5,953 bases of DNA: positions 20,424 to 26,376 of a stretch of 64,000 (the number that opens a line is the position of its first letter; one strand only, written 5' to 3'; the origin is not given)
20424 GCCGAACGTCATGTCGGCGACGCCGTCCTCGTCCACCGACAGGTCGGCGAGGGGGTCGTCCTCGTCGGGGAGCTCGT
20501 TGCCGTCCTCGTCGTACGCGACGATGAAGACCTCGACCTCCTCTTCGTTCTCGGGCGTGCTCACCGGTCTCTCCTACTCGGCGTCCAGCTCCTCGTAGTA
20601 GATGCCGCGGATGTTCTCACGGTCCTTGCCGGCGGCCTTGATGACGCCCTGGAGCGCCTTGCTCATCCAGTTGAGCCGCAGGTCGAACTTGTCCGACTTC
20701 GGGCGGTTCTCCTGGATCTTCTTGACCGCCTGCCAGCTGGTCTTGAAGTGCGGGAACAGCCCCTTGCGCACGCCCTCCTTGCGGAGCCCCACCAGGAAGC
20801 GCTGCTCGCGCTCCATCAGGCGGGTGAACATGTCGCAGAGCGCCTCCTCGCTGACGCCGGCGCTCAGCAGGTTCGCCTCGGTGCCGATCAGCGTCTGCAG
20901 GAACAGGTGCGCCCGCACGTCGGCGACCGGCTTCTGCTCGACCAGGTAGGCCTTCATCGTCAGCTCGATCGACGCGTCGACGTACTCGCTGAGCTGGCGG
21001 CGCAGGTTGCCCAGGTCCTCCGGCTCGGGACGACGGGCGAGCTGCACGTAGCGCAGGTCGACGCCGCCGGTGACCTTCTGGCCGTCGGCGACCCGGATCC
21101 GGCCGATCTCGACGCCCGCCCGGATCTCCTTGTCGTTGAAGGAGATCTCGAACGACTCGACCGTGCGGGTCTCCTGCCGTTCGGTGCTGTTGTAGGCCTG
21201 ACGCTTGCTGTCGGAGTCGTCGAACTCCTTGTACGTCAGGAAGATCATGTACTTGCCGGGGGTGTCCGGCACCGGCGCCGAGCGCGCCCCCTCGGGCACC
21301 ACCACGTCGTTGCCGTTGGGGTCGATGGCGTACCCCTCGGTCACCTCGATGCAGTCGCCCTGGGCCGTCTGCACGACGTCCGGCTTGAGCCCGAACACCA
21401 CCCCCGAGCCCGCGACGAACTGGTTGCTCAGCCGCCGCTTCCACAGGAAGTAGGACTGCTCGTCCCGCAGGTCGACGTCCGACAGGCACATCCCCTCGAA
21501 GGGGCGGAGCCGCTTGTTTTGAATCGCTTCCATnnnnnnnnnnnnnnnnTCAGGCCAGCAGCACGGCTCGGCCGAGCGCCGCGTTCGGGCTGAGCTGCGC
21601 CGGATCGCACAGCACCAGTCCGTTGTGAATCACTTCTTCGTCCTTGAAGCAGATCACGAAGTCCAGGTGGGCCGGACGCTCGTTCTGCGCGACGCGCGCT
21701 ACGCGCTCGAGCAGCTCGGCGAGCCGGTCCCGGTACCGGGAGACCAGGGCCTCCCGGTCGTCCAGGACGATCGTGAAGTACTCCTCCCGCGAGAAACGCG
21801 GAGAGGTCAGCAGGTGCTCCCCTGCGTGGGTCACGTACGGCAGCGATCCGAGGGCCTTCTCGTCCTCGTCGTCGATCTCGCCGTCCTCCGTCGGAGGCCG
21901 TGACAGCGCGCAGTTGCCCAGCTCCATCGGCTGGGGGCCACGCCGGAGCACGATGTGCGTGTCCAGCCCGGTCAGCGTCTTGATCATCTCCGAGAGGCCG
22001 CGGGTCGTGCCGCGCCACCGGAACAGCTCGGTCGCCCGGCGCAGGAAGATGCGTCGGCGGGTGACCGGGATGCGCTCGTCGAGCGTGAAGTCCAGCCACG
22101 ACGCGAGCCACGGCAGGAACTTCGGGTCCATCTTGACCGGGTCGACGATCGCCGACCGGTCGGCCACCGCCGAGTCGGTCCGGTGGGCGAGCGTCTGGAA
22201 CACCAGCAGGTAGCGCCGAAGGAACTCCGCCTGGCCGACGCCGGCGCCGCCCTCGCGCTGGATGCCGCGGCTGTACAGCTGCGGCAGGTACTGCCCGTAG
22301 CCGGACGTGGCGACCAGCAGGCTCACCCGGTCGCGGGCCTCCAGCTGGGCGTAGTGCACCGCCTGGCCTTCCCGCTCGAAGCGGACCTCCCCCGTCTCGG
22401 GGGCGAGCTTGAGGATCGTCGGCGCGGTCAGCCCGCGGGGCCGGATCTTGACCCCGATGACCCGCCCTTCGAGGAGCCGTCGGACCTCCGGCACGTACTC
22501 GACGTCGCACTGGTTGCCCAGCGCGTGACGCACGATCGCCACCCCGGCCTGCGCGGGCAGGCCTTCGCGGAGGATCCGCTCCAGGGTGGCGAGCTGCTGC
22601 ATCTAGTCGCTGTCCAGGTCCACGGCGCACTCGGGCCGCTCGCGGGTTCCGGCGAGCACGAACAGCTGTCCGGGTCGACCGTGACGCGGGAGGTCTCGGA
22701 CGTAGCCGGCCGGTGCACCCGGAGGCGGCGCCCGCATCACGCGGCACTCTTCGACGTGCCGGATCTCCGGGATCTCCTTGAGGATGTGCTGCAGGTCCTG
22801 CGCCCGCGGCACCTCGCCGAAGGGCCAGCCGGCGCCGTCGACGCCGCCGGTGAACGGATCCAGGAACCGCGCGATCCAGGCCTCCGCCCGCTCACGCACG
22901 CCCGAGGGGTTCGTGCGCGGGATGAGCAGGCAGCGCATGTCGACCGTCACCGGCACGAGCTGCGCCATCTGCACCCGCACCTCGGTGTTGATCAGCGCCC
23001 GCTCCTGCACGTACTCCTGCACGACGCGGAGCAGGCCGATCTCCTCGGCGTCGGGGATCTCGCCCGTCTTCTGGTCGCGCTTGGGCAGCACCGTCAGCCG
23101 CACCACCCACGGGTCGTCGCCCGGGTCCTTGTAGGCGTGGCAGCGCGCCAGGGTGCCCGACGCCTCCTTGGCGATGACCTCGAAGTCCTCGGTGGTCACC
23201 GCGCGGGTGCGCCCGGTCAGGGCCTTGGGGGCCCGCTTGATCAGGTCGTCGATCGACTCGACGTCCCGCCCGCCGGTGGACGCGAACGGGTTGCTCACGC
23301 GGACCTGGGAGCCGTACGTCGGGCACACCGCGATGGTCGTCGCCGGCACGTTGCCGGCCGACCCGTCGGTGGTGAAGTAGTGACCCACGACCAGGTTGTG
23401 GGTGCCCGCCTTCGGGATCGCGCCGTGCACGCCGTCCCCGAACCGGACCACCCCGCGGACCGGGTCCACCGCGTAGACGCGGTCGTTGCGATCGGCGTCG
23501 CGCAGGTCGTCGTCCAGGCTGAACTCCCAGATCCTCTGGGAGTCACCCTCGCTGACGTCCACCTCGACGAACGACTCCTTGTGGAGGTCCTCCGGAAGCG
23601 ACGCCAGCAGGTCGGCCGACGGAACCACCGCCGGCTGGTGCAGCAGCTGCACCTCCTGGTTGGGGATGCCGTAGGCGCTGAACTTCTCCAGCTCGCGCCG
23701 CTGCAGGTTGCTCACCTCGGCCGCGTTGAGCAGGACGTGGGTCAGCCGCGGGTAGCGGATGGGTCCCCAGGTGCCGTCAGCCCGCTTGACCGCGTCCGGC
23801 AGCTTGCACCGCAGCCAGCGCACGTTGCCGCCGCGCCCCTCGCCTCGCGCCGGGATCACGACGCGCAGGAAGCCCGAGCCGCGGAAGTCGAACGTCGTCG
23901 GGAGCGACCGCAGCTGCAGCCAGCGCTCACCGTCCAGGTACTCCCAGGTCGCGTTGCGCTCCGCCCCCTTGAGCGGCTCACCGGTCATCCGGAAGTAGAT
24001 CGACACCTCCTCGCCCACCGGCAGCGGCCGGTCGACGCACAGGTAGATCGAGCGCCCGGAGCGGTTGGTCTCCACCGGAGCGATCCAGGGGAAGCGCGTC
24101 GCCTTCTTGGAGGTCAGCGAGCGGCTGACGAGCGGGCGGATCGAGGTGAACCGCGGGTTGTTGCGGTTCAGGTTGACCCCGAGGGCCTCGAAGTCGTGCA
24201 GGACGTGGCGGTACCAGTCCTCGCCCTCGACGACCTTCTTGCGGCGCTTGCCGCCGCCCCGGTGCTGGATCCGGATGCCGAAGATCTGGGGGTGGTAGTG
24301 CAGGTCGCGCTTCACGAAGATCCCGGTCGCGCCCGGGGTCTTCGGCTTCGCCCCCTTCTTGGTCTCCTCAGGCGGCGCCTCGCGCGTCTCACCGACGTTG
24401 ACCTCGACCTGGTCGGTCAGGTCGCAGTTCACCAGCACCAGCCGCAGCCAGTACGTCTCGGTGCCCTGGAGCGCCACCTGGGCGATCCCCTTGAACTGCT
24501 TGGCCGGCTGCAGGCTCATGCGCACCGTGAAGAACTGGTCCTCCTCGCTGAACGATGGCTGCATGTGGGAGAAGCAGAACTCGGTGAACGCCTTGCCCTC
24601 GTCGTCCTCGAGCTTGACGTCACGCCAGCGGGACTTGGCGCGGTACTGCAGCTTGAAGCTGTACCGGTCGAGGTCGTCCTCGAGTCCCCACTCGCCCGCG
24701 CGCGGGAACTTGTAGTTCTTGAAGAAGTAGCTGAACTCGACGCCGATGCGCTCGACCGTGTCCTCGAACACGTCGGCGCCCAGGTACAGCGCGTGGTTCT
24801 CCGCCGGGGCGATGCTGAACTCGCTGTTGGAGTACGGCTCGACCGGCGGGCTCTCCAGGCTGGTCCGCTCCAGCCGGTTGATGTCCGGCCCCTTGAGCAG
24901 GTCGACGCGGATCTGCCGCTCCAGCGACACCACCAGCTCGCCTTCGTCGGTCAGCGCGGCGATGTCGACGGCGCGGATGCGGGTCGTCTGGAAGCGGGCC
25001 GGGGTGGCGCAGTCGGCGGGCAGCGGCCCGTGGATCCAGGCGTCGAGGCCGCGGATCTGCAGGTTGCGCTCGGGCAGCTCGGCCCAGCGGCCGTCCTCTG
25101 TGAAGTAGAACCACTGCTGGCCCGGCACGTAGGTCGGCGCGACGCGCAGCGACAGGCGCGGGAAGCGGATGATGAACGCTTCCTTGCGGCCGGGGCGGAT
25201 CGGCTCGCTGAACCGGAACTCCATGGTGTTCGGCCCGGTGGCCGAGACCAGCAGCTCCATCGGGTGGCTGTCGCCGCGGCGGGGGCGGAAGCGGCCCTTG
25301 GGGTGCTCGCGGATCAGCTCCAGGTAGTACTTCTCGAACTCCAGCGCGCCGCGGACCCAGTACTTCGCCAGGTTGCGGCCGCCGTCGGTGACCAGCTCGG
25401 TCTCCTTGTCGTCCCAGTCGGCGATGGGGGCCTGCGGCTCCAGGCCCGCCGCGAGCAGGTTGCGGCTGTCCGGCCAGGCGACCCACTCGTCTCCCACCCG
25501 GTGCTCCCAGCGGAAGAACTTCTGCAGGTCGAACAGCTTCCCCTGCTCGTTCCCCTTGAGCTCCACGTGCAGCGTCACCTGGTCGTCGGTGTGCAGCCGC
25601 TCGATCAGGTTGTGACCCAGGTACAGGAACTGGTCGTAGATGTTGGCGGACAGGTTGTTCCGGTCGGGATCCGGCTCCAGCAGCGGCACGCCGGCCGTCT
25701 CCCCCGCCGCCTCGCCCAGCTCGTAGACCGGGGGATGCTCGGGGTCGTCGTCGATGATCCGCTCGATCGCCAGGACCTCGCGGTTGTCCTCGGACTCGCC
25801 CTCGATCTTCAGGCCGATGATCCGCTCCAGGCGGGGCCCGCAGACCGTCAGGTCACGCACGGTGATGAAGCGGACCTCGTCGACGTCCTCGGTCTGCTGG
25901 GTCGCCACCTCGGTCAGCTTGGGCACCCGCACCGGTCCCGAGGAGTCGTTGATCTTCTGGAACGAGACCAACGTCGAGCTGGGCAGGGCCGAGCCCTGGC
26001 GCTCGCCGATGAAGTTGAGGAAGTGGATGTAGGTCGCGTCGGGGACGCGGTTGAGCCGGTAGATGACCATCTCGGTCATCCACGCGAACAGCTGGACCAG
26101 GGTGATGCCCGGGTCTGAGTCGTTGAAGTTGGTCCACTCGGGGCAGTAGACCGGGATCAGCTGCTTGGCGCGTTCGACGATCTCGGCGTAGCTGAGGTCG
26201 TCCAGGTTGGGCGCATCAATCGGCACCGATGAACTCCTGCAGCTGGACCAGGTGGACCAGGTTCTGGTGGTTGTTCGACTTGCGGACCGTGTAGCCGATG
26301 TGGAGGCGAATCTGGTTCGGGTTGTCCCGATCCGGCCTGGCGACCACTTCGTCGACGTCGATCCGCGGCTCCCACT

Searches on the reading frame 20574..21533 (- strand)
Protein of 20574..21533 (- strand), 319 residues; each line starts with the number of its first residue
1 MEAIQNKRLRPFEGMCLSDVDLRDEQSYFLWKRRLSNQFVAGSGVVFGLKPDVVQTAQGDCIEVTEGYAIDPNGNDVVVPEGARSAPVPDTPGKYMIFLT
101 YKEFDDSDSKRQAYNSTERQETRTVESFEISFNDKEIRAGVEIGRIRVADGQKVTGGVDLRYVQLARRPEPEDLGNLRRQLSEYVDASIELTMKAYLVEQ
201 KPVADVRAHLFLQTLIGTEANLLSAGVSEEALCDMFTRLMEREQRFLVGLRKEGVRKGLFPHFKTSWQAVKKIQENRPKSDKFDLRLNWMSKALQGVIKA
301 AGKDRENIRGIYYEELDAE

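Call 4: search_protein_families(library=pfam, proteins=[window:20574-21533:-], max_evalue=0.01)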
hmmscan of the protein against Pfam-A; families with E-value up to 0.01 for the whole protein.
window:20574-21533:- (319 aa): 0 families

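Call 41: search_protein_families(library=pfam, proteins=[window:20574-21533:-], max_evalue=10)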
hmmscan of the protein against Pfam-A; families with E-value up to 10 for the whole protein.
window:20574-21533:- (319 aa): 0 families

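Call 42: search_protein_families(library=padloc, proteins=[window:20574-21533:-], max_evalue=0.01)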
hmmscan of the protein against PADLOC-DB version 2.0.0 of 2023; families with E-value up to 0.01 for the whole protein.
window:20574-21533:- (319 aa): 0 families

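Call 56: search_protein_families(library=phrogs, proteins=[window:20574-21533:-], max_evalue=0.01)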
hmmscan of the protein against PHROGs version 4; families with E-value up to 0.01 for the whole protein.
window:20574-21533:- (319 aa): 0 families

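Call 88: search_solved_structures(query=window:20574-21533:-, max_evalue=1)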
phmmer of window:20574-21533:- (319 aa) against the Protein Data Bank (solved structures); distinct sequences matched with E-value up to 1: 0.

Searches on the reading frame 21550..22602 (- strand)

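Call 4: search_protein_families(library=pfam, proteins=[window:21550-22602:-], max_evalue=0.01)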
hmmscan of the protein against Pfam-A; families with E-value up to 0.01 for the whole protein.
window:21550-22602:- (350 aa): 1 family
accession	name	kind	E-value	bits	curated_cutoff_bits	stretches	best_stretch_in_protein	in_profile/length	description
PF09684.15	Tail_P2_I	-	2.7e-07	31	20.6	1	136-211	13-89/139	Phage tail protein (Tail_P2_I)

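Call 42: search_protein_families(library=padloc, proteins=[window:21550-22602:-], max_evalue=0.01)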
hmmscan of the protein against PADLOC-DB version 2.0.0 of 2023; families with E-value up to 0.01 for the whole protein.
window:21550-22602:- (350 aa): 0 families

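Call 56: search_protein_families(library=phrogs, proteins=[window:21550-22602:-], max_evalue=0.01)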
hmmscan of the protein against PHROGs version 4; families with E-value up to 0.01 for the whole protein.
window:21550-22602:- (350 aa): 1 family
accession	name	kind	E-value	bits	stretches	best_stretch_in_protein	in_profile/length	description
phrog_48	-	tail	0.009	16.1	0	153-215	47-110/478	tail protein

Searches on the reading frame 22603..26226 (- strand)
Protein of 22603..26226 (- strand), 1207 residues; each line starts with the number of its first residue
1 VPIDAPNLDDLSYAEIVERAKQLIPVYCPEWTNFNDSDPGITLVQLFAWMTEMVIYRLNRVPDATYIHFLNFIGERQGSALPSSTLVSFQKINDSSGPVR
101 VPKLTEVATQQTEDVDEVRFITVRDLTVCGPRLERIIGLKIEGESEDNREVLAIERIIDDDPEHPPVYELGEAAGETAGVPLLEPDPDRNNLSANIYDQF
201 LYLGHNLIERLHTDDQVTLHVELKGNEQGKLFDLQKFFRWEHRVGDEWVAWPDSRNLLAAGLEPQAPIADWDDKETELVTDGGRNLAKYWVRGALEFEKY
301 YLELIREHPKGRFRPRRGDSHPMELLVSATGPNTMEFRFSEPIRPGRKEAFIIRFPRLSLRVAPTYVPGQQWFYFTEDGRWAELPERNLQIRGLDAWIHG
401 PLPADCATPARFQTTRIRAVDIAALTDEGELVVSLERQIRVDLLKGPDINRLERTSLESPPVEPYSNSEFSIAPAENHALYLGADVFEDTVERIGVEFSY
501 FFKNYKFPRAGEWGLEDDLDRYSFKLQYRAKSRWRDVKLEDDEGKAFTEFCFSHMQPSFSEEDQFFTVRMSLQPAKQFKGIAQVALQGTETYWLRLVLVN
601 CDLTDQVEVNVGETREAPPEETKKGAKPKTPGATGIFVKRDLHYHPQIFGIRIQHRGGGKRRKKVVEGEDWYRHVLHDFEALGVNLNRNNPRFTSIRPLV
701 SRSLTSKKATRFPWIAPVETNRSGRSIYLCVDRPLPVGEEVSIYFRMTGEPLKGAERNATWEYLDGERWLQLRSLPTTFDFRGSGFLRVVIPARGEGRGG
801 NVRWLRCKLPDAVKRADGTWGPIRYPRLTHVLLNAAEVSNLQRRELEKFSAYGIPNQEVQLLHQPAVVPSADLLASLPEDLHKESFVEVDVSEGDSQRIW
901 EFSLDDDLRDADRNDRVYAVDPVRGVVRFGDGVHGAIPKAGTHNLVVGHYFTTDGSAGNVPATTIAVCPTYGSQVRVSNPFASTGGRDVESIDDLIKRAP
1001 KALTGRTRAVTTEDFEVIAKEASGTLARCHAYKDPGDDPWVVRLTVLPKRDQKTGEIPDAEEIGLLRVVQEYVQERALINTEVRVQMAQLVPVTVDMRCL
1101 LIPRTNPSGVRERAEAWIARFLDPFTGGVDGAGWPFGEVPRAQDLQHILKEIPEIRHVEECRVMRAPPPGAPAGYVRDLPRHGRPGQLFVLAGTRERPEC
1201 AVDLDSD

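Call 4: search_protein_families(library=pfam, proteins=[window:22603-26226:-], max_evalue=0.01)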
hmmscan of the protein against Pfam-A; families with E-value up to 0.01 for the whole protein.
window:22603-26226:- (1207 aa): 1 family
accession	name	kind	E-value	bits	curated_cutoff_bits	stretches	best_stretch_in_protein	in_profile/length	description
PF04865.19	Baseplate_J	-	1.4e-13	51.2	21.1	1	952-1121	72-236/255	Baseplate J-like protein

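Call 42: search_protein_families(library=padloc, proteins=[window:22603-26226:-], max_evalue=0.01)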
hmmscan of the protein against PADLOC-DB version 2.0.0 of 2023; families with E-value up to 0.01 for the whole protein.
window:22603-26226:- (1207 aa): 0 families

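Call 56: search_protein_families(library=phrogs, proteins=[window:22603-26226:-], max_evalue=0.01)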
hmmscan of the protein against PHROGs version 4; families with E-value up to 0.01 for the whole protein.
window:22603-26226:- (1207 aa): 3 families
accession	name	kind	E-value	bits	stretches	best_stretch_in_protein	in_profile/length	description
phrog_6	-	tail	5.9e-19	69.1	1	950-1123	197-349/548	baseplate wedge subunit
phrog_219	-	tail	3.5e-14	53.3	1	884-1099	181-390/598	baseplate wedge subunit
phrog_4226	-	tail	2.3e-06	28.1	1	988-1122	43-170/228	baseplate protein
